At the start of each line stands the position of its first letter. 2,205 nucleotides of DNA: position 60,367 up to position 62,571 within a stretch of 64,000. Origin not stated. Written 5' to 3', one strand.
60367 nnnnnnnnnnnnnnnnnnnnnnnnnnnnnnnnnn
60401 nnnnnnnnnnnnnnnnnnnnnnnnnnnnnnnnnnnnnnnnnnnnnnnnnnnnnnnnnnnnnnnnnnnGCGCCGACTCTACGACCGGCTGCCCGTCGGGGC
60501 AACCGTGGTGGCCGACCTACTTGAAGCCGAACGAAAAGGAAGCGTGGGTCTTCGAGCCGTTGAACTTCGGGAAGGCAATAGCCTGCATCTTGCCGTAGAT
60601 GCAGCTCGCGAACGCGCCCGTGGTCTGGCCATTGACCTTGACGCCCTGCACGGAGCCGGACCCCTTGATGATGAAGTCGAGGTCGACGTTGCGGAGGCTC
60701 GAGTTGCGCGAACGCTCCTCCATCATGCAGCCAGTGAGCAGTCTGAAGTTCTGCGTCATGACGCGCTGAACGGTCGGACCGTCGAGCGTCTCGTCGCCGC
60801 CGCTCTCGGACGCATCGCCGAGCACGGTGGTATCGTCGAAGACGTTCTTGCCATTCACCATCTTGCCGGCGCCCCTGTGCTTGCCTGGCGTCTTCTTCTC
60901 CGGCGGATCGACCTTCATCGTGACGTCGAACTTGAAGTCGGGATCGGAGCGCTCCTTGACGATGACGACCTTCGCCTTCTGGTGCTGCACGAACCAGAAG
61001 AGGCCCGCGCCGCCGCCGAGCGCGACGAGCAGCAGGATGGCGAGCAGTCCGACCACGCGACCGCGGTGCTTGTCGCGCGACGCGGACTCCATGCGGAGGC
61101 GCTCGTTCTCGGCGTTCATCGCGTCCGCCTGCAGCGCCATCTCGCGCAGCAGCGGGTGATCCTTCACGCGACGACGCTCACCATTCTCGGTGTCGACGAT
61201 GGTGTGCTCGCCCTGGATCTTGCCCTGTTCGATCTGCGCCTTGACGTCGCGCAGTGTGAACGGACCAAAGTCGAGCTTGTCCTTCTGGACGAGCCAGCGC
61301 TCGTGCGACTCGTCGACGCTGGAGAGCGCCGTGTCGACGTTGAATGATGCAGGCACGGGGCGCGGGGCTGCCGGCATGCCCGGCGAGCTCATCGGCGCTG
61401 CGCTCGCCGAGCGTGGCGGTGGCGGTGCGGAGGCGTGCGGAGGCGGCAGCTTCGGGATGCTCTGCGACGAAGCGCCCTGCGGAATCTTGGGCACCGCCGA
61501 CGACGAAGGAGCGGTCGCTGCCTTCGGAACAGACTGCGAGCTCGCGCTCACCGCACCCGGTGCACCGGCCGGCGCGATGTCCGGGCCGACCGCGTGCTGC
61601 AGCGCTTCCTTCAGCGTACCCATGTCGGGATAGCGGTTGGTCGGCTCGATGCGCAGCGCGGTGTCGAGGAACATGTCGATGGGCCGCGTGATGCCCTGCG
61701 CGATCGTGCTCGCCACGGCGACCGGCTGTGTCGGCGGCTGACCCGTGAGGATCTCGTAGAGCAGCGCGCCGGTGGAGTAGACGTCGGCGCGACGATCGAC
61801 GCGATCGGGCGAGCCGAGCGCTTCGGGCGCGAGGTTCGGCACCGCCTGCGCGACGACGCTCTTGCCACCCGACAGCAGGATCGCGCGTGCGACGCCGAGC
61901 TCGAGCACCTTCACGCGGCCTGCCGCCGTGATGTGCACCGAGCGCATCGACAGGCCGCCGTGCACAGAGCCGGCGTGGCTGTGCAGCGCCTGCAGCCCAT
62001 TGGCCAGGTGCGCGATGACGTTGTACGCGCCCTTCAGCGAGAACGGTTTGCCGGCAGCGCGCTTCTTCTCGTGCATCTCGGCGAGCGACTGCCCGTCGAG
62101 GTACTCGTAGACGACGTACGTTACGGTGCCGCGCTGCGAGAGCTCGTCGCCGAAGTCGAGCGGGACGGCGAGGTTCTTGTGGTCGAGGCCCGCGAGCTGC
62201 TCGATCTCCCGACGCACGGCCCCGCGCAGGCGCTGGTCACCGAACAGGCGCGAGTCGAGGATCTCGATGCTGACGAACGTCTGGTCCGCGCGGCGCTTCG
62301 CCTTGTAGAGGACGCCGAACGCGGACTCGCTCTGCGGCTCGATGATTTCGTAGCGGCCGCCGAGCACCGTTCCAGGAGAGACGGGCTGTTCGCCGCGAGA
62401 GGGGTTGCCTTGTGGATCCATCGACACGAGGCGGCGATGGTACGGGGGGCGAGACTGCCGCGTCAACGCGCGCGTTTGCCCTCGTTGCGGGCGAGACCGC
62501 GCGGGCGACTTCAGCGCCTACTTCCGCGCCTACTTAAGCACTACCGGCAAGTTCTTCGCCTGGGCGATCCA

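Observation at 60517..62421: Membrane pseudokinase with AgmX/PglI-like extracytoplasmic domain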

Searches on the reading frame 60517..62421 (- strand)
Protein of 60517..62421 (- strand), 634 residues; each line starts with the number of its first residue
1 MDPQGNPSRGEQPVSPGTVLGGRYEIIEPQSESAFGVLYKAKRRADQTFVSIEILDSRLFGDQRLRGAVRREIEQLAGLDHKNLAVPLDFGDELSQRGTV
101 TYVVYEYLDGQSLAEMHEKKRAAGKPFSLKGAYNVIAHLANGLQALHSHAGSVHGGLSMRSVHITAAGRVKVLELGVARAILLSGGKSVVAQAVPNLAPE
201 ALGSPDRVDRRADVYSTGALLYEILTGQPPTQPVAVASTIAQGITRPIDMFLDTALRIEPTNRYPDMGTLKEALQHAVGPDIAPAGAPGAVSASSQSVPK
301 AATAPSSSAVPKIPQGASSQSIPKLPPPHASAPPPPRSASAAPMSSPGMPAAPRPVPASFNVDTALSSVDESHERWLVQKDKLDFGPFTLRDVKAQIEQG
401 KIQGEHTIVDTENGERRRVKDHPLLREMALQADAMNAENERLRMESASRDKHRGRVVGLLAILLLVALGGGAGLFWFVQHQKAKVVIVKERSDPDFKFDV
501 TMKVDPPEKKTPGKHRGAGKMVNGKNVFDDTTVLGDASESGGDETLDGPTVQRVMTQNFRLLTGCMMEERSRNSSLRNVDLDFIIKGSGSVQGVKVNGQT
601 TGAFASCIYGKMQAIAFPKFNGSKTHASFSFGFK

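Call 3: search_protein_families(library=pfam, proteins=[window:60517-62421:-], max_evalue=0.01)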
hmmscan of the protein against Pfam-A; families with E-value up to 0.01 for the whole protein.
window:60517-62421:- (634 aa): 2 families
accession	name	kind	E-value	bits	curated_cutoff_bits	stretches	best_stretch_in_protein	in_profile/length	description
PF00069.31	Pkinase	-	2.3e-20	73.5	31.7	1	34-246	11-212/263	Protein kinase domain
PF07714.23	PK_Tyr_Ser-Thr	-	2.6e-15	56.9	23.1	1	32-240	9-214/258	Protein tyrosine and serine/threonine kinase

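Call 4: search_protein_families(library=ncbifam, proteins=[window:60517-62421:-], max_evalue=0.01)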
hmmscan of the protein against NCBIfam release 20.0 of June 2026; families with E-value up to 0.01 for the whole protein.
window:60517-62421:- (634 aa): 9 families
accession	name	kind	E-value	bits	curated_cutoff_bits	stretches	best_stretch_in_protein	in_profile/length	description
NF033483.0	PknB_PASTA_kin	equivalog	1.6e-32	113.3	450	1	17-306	2-299/563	Stk1 family PASTA domain-containing Ser/Thr kinase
NF047741.1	antiphage_MADS6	equivalog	1.5e-23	83.2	460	2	124-296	293-473/612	methylation-associated defense system protein kinase MAD6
NF052427.1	StpK7MSMEG_1200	equivalog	1.2e-15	57.1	900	1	22-253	7-231/601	serine/threonine protein kinase StpK7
NF038150.1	lanthi_synth_IV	equivalog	4.8e-12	45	650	1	10-236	176-401/851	class IV lanthionine synthetase LanL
NF033442.0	BREX_PglW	equivalog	1.1e-09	36.7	990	1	64-232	252-429/1391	BREX system serine/threonine kinase PglW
NF033768.1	myxo_SS_tail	domain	4e-09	36.5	40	1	547-634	2-92/92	AgmX/PglI C-terminal domain-containing protein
TIGR03903.1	TOMM_kin_cyc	equivalog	3.6e-07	28.4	705.75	1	50-250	6-207/1267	TOMM system kinase/cyclase fusion protein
NF033760.1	gliding_GltG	equivalog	1e-05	24.3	650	1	536-623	544-634/650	adventurous gliding motility protein GltG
NF033761.1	gliding_GltJ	equivalog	3.4e-05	23.1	450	1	544-633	579-671/671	adventurous gliding motility protein GltJ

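Call 5: search_solved_structures(query=window:60517-62421:-, show_alignments=3, max_evalue=1e-10)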
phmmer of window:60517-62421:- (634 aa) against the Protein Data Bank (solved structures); distinct sequences matched with E-value up to 1e-10: 21.
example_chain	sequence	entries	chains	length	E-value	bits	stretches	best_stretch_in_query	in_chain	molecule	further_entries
3ori_A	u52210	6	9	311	1.2e-25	93.4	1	19-271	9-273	Serine/threonine protein kinase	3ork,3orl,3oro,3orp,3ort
3f69_A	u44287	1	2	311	2.3e-25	92.4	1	19-271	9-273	Serine/threonine-protein kinase pknB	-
3f61_A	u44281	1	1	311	4.2e-25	91.5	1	19-233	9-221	Serine/threonine-protein kinase pknB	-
6i2p_A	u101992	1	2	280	5.5e-25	91.1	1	20-238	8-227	Serine/threonine-protein kinase PknB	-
1o6y_A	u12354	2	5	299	8.8e-25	90.5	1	8-238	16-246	SERINE/THREONINE-PROTEIN KINASE PKNB | Probable serine/threonine-protein kinase pknB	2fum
1mru_A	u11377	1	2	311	2.1e-24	89.2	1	20-271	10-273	Probable serine/threonine-protein kinase pknB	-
5u94_A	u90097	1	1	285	2.7e-24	88.9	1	20-238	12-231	Serine/threonine-protein kinase PknB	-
6b2p_A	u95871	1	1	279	3e-24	88.7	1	20-238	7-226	Serine/threonine-protein kinase PknB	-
3orm_A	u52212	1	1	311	2.7e-23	85.5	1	20-271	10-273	Serine/threonine protein kinase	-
9tmq_A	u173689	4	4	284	2.6e-15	59.2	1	17-233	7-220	Serine/threonine-protein kinase PknA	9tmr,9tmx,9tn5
4ow8_A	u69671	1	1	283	2.8e-15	59.1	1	17-233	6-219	Serine/threonine-protein kinase PknA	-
9ruk_A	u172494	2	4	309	3.1e-13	52.3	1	14-248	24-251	Serine/threonine-protein kinase StkP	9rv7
9ymt_A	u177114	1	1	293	3.7e-13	52.1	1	17-238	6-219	Serine/Threonine Kinase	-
4eqm_A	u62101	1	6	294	3.8e-13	52.1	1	17-238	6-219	Protein kinase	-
9ru3_A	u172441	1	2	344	4.1e-13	51.9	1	16-248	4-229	Serine/threonine-protein kinase StkP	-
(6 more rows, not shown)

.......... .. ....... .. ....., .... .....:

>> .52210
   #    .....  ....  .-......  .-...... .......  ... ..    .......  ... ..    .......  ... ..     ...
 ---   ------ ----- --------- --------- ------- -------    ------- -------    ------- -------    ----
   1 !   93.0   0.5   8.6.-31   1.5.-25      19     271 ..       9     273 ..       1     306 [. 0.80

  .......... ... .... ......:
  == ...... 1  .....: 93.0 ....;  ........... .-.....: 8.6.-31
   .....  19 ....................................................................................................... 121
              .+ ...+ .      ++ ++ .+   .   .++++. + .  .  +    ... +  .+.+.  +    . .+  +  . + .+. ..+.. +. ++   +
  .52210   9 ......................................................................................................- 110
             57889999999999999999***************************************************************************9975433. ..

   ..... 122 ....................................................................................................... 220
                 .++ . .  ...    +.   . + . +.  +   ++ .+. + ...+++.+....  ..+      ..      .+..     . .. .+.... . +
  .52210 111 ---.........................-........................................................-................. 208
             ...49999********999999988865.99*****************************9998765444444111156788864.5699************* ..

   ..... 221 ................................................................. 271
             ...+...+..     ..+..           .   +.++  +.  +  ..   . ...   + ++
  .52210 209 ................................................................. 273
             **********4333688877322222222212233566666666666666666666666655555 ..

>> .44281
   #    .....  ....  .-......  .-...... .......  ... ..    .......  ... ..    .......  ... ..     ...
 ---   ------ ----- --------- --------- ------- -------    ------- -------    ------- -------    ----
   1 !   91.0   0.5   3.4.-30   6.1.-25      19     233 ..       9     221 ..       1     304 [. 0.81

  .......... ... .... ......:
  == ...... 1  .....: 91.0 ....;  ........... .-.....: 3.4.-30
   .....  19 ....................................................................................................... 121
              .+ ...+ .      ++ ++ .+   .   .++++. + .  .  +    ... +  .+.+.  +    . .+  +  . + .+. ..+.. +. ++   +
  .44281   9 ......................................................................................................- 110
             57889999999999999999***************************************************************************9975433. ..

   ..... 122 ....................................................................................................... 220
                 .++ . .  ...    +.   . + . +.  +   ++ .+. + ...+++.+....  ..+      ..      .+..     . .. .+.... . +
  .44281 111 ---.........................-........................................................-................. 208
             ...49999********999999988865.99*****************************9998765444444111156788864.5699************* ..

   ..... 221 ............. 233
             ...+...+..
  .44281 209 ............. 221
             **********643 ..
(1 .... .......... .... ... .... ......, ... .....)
